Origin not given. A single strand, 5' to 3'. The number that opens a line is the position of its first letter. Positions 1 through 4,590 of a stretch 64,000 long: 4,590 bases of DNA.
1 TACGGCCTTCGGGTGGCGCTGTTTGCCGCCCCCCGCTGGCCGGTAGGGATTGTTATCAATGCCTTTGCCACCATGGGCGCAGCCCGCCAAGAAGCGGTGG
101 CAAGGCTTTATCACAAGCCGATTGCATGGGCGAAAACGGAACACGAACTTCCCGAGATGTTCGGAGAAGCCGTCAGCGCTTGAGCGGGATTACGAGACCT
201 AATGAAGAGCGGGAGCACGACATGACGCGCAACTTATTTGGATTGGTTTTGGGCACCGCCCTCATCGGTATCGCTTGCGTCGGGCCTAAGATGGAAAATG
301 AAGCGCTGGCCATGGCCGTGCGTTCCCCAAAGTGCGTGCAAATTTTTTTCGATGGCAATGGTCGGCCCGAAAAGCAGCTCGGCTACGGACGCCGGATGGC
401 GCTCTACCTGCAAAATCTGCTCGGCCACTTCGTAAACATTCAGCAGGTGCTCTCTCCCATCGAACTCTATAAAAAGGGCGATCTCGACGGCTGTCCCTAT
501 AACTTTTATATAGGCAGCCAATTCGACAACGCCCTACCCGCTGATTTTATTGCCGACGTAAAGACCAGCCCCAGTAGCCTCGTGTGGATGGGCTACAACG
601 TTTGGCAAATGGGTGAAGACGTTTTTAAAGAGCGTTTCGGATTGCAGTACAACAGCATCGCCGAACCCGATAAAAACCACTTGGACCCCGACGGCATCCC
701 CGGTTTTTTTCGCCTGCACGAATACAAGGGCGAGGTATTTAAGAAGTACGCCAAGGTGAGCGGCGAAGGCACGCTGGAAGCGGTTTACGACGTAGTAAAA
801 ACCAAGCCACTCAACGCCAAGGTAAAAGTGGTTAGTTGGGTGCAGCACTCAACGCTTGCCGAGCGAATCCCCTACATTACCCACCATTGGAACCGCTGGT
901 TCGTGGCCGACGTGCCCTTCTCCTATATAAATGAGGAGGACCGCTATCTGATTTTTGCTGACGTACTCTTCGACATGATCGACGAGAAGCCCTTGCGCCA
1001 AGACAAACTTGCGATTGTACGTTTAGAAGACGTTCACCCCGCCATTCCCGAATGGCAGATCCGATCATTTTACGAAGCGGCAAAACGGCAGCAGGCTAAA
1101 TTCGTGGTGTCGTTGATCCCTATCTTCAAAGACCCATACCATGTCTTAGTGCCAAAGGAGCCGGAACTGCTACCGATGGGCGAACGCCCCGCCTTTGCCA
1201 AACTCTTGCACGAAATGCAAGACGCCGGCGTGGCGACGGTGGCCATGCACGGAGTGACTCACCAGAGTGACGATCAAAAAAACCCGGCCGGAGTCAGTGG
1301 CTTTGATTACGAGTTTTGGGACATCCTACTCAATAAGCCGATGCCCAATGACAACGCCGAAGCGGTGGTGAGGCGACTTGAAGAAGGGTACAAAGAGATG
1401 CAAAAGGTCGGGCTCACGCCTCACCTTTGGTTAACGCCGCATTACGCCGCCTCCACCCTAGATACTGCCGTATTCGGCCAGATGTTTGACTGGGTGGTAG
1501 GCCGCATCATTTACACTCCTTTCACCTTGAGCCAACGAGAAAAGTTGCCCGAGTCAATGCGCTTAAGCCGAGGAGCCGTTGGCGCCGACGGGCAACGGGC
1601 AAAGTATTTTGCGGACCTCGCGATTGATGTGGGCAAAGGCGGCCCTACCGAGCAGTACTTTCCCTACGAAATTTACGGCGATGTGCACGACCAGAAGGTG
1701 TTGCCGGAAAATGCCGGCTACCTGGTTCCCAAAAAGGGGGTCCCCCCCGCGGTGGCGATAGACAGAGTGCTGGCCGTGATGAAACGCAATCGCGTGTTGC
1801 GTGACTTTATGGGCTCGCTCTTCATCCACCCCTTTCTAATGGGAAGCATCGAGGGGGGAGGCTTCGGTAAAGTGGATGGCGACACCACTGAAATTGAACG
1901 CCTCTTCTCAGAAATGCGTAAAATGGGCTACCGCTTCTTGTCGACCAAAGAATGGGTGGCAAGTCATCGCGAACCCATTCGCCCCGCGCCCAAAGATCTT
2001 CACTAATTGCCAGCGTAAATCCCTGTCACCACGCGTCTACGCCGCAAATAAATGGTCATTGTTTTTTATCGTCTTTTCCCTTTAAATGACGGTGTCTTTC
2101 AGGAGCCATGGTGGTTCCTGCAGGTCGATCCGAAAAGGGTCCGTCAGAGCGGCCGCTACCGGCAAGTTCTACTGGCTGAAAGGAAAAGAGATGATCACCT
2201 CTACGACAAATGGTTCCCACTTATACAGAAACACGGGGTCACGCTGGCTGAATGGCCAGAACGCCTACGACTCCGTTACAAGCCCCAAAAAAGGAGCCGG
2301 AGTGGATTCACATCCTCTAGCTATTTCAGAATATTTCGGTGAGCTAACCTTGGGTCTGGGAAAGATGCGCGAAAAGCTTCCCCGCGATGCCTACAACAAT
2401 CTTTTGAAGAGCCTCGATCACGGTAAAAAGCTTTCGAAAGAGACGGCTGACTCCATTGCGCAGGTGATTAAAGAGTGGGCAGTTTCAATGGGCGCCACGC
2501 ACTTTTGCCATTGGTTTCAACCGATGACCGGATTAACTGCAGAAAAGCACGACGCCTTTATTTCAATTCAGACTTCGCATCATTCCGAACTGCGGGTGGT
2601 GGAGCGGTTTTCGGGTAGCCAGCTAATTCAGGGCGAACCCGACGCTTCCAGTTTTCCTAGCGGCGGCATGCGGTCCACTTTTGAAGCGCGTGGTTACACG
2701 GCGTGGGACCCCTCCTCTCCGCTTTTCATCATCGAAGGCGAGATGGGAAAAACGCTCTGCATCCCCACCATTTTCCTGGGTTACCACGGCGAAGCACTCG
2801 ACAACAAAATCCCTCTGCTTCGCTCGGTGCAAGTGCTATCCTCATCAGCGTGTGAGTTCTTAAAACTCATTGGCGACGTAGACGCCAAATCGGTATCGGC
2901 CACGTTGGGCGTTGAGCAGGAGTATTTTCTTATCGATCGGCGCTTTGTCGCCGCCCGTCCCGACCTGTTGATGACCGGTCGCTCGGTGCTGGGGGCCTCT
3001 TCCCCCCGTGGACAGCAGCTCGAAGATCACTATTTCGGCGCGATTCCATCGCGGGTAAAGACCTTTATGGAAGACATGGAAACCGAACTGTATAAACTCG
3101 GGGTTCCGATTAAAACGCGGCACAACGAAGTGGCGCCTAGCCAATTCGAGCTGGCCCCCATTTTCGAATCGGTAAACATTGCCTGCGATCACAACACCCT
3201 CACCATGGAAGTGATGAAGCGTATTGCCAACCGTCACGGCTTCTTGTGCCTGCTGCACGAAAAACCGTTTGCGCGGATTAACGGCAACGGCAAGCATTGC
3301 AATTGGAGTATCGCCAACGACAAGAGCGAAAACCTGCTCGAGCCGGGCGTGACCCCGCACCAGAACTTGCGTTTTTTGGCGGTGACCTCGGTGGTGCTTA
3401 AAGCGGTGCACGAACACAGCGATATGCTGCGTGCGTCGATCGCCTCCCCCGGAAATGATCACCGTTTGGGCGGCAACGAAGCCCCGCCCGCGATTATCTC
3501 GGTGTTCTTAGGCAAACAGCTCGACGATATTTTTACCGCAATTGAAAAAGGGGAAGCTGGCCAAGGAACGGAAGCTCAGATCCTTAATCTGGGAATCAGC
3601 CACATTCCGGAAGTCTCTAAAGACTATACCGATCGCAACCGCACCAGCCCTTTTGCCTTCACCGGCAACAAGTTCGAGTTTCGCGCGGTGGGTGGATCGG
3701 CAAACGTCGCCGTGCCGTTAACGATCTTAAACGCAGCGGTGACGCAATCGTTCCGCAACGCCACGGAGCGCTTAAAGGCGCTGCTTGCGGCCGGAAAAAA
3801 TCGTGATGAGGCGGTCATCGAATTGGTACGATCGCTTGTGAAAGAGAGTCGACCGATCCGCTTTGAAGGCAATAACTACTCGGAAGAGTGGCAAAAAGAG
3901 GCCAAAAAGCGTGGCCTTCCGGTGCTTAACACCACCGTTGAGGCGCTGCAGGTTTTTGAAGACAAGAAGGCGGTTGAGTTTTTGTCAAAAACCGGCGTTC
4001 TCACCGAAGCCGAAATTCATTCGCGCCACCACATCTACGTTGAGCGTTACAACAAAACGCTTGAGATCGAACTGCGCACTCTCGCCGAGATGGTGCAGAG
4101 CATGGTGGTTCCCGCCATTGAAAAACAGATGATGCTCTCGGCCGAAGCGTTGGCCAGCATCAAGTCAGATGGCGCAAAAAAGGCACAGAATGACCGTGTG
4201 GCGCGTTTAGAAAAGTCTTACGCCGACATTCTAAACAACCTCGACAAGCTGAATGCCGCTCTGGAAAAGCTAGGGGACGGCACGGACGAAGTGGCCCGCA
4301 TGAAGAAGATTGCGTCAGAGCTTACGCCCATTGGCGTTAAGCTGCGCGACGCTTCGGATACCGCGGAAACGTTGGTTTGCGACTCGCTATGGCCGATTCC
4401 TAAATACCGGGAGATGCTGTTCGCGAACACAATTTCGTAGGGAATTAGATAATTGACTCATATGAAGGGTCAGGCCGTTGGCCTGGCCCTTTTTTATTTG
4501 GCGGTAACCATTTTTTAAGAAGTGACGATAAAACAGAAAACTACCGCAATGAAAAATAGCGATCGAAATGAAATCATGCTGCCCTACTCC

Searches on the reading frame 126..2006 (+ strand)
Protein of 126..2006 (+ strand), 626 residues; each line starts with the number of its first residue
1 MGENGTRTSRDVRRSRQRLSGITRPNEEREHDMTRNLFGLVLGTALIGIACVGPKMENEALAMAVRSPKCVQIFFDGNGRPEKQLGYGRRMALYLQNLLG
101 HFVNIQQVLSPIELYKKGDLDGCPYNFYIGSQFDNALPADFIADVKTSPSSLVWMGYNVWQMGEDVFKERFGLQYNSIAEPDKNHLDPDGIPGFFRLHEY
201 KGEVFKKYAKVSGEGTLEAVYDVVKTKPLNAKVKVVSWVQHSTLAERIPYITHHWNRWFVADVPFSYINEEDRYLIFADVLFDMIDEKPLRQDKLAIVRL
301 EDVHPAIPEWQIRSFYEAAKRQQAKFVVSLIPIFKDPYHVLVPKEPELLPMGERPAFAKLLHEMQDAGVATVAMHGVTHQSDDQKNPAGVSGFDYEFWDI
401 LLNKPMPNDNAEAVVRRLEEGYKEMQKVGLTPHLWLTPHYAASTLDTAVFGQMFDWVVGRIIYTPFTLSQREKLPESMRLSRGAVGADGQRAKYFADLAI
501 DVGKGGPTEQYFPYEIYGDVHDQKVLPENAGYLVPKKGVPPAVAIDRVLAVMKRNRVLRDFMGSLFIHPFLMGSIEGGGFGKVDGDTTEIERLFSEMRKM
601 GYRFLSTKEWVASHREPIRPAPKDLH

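Call 44: search_protein_families(library=pfam, proteins=[window:126-2006:+], max_evalue=0.0001)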
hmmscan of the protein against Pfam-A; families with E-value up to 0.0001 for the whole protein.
window:126-2006:+ (626 aa): 1 family
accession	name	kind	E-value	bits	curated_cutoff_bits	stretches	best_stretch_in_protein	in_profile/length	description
PF10096.14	DUF2334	-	1.4e-36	126.4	26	1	296-573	2-192/203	Uncharacterized protein conserved in bacteria (DUF2334)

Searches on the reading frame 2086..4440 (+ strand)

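Call 44: search_protein_families(library=pfam, proteins=[window:2086-4440:+], max_evalue=0.0001)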
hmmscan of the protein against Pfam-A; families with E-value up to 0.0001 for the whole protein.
window:2086-4440:+ (784 aa): 3 families
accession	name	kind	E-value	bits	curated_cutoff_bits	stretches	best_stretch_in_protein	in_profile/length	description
PF12437.13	GSIII_N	-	3.5e-70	235.2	25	1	81-247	2-160/160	Glutamine synthetase type III N terminal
PF18318.6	Gln-synt_C-ter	-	2.2e-37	127.8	22.7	1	576-690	1-115/118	Glutamine synthetase C-terminal domain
PF00120.29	Gln-synt_C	-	6.5e-21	75.2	24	1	266-419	16-165/344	Glutamine synthetase, catalytic domain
